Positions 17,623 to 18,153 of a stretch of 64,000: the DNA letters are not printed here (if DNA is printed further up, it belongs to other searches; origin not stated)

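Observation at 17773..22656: A complete lipoyl system interleaved with MetV and MetF: candidate lipoate-mediated methylene-THF reductase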

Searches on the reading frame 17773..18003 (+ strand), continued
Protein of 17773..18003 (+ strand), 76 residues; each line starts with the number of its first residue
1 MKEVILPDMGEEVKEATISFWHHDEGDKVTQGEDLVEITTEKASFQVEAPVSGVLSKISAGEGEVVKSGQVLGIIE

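Call 70: find_encoding_contigs(protein=P0417, flank=8000, max_places=2)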
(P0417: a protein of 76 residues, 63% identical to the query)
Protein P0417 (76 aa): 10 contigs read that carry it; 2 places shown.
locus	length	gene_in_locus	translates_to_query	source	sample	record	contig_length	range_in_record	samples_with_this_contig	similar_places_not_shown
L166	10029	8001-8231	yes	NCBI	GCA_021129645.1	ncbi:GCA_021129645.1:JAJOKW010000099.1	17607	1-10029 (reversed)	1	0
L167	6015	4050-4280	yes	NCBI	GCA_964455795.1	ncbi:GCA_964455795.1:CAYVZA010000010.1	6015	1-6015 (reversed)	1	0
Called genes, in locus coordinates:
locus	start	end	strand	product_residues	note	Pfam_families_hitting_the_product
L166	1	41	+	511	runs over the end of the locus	PF10150:RNase_E_G, PF20833:RNase_E_G_Thio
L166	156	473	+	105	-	PF00829:Ribosomal_L21p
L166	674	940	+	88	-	PF01016:Ribosomal_L27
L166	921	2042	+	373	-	PF00696:AA_kinase, PF01472:PUA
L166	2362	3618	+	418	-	PF00171:Aldedh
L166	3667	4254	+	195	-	PF01467:CTP_transf_like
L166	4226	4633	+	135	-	PF02410:RsfS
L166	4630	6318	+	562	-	PF03485:Arg_tRNA_synt_N, PF00750:tRNA-synt_1d, PF05746:DALR_1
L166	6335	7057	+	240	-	PF21948:LplA-B_cat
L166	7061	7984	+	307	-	PF16881:LIAS_N (weak), PF04055:Radical_SAM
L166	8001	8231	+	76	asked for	PF00364:Biotin_lipoyl, PF25984:BSH_YknX (faint), PF25997:BSH_YhbJ (weak), PF25917:BSH_RND (weak), PF25919:BSH_CusB (weak)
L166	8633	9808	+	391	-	PF00155:Aminotran_1_2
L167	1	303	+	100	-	?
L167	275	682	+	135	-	PF02410:RsfS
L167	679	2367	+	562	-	PF03485:Arg_tRNA_synt_N, PF00750:tRNA-synt_1d, PF05746:DALR_1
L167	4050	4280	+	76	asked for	PF00364:Biotin_lipoyl, PF25984:BSH_YknX (faint), PF25997:BSH_YhbJ (weak), PF25917:BSH_RND (weak), PF25919:BSH_CusB (weak)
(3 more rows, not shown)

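Call 71: find_encoding_contigs(protein=P0369, flank=8000, max_places=1)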
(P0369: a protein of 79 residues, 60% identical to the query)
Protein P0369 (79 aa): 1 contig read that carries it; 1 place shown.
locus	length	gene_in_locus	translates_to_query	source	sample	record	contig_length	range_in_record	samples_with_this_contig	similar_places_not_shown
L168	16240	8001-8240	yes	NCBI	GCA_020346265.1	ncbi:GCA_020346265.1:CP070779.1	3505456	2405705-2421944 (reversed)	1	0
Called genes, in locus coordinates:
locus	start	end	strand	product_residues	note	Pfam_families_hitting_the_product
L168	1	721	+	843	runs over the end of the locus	-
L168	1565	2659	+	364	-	PF03193:RsgA_GTPase, PF00005:ABC_tran (faint), PF01926:MMR_HSR1 (weak)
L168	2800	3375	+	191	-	-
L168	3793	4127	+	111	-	-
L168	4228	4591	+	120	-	PF01648:ACPS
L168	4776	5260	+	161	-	PF07992:Pyr_redox_2 (faint), PF01134:GIDA, PF12831:FAD_oxidored, PF13738:Pyr_redox_3 (faint)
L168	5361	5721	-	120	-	PF01116:F_bP_aldolase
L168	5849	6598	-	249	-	PF00300:His_Phos_1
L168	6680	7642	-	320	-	PF00113:Enolase_C, PF07476:MAAL_C (weak)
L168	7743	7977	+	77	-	-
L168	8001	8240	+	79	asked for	PF00364:Biotin_lipoyl, PF25984:BSH_YknX (faint)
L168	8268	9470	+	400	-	PF00155:Aminotran_1_2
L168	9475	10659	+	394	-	PF00155:Aminotran_1_2, PF01041:DegT_DnrJ_EryC1 (weak)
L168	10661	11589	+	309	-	PF03447:NAD_binding_3, PF00742:Homoserine_dh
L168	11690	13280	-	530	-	PF00069:Pkinase, PF03109:ABC1 (weak), PF07714:PK_Tyr_Ser-Thr, PF01636:APH (faint), PF14531:Kinase-like, PF17667:Pkinase_fungal (weak)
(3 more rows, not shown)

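Call 72: find_encoding_contigs(protein=P0372, flank=8000, max_places=1)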
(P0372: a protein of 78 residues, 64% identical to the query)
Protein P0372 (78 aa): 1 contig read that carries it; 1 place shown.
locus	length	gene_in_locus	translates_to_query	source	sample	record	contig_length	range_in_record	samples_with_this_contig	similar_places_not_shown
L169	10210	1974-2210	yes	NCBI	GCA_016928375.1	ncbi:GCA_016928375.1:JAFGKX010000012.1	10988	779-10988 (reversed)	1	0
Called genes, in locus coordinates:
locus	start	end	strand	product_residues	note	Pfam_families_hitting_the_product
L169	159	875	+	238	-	PF21948:LplA-B_cat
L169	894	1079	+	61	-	-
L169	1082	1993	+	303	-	PF04055:Radical_SAM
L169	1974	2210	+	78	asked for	PF00364:Biotin_lipoyl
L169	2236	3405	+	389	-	PF00155:Aminotran_1_2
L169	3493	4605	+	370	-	PF06925:MGDG_synth, PF02350:Epimerase_2 (weak), PF13692:Glyco_trans_1_4 (faint), PF00534:Glycos_transf_1, PF04101:Glyco_tran_28_C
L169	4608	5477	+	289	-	PF03279:Lip_A_acyltrans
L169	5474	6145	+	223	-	PF00535:Glycos_transf_2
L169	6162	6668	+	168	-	PF06695:Sm_multidrug_ex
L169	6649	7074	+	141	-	PF05991:NYN_YacP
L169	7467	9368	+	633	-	PF07715:Plug, PF00593:TonB_dep_Rec_b-barrel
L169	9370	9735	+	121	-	PF01902:Diphthami_syn_2_N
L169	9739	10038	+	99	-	PF28410:Diphthami_syn_2_C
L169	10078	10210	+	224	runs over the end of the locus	-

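Call 76: find_encoding_contigs(protein=P0390, flank=8000, max_places=1)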
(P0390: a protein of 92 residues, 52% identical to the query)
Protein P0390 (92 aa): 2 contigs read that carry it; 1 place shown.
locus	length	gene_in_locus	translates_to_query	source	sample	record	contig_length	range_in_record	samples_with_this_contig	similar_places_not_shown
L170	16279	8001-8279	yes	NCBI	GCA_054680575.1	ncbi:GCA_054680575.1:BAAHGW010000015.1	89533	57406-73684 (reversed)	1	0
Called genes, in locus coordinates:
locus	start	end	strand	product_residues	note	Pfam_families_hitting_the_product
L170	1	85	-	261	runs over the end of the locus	PF00378:ECH_1, PF16113:ECH_2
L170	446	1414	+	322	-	PF00069:Pkinase (weak)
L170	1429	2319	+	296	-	PF00582:Usp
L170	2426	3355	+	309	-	PF02633:Creatininase (weak)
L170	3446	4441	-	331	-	PF02737:3HCDH_N, PF03721:UDPG_MGDP_dh_N (weak), PF00725:3HCDH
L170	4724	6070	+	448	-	PF01979:Amidohydro_1, PF07969:Amidohydro_3 (weak)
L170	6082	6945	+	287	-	PF00795:CN_hydrolase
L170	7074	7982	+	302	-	PF04055:Radical_SAM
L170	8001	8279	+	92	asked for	PF00364:Biotin_lipoyl, PF25997:BSH_YhbJ (weak)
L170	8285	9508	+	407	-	PF00155:Aminotran_1_2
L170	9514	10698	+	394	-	PF00155:Aminotran_1_2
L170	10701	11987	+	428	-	PF03447:NAD_binding_3, PF00742:Homoserine_dh, PF01842:ACT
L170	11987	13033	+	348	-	PF01336:tRNA_anti-codon, PF01966:HD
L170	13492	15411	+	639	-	PF00330:Aconitase, PF00694:Aconitase_C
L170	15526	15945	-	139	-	-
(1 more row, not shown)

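Call 80: find_encoding_contigs(protein=P0383, flank=6000, max_places=1)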
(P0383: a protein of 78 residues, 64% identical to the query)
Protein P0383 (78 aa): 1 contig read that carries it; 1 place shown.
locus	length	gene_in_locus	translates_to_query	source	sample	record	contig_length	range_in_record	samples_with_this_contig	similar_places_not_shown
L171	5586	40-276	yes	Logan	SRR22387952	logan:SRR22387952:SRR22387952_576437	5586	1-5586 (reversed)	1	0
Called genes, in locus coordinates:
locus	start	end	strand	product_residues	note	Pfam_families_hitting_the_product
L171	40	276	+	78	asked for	PF00364:Biotin_lipoyl, PF25973:BSH_CzcB (faint), PF25997:BSH_YhbJ, PF25917:BSH_RND (weak)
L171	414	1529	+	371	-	PF06925:MGDG_synth, PF02350:Epimerase_2 (weak), PF04101:Glyco_tran_28_C, PF00534:Glycos_transf_1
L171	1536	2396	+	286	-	PF03279:Lip_A_acyltrans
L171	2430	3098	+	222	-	PF00535:Glycos_transf_2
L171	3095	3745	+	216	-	PF01135:PCMT, PF00398:RrnaAD (weak)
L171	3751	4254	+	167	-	PF06695:Sm_multidrug_ex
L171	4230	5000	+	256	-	PF00132:Hexapep (weak), PF25084:LbH_EIF2B (faint), PF25087:GMPPB_C, PF00132:Hexapep, PF13720:Acetyltransf_11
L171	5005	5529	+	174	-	PF13191:AAA_16 (weak), PF13245:AAA_19 (faint), PF13401:AAA_22 (weak), PF00004:AAA (weak), PF03266:NTPase_1, PF07728:AAA_5 (faint), PF13238:AAA_18 (weak)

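Call 81: find_encoding_contigs(protein=P0472, flank=9000, max_places=1)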
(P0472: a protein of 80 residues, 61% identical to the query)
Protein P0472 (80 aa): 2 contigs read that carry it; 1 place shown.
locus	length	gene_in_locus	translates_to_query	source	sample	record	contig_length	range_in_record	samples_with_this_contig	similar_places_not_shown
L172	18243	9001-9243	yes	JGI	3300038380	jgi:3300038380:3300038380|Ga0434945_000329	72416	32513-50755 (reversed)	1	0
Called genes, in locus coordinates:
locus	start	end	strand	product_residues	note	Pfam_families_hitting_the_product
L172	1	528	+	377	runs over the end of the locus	PF00696:AA_kinase, PF01472:PUA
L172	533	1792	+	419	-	PF00171:Aldedh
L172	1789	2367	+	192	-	PF01467:CTP_transf_like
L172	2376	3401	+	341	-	PF01595:CNNM, PF00571:CBS (weak)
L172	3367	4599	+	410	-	PF06925:MGDG_synth, PF00534:Glycos_transf_1, PF02350:Epimerase_2 (weak), PF04101:Glyco_tran_28_C, PF13692:Glyco_trans_1_4 (weak)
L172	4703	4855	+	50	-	-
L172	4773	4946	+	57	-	PF18930:DUF5679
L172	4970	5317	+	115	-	PF02410:RsfS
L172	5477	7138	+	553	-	PF03485:Arg_tRNA_synt_N, PF00750:tRNA-synt_1d, PF09334:tRNA-synt_1g (faint), PF05746:DALR_1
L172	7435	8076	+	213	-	PF21948:LplA-B_cat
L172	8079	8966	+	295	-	PF04055:Radical_SAM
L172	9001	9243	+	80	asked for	PF00364:Biotin_lipoyl, PF25917:BSH_RND (weak), PF25919:BSH_CusB (weak), PF25997:BSH_YhbJ (weak)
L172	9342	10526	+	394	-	PF00155:Aminotran_1_2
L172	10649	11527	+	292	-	PF03279:Lip_A_acyltrans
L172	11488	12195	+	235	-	PF00535:Glycos_transf_2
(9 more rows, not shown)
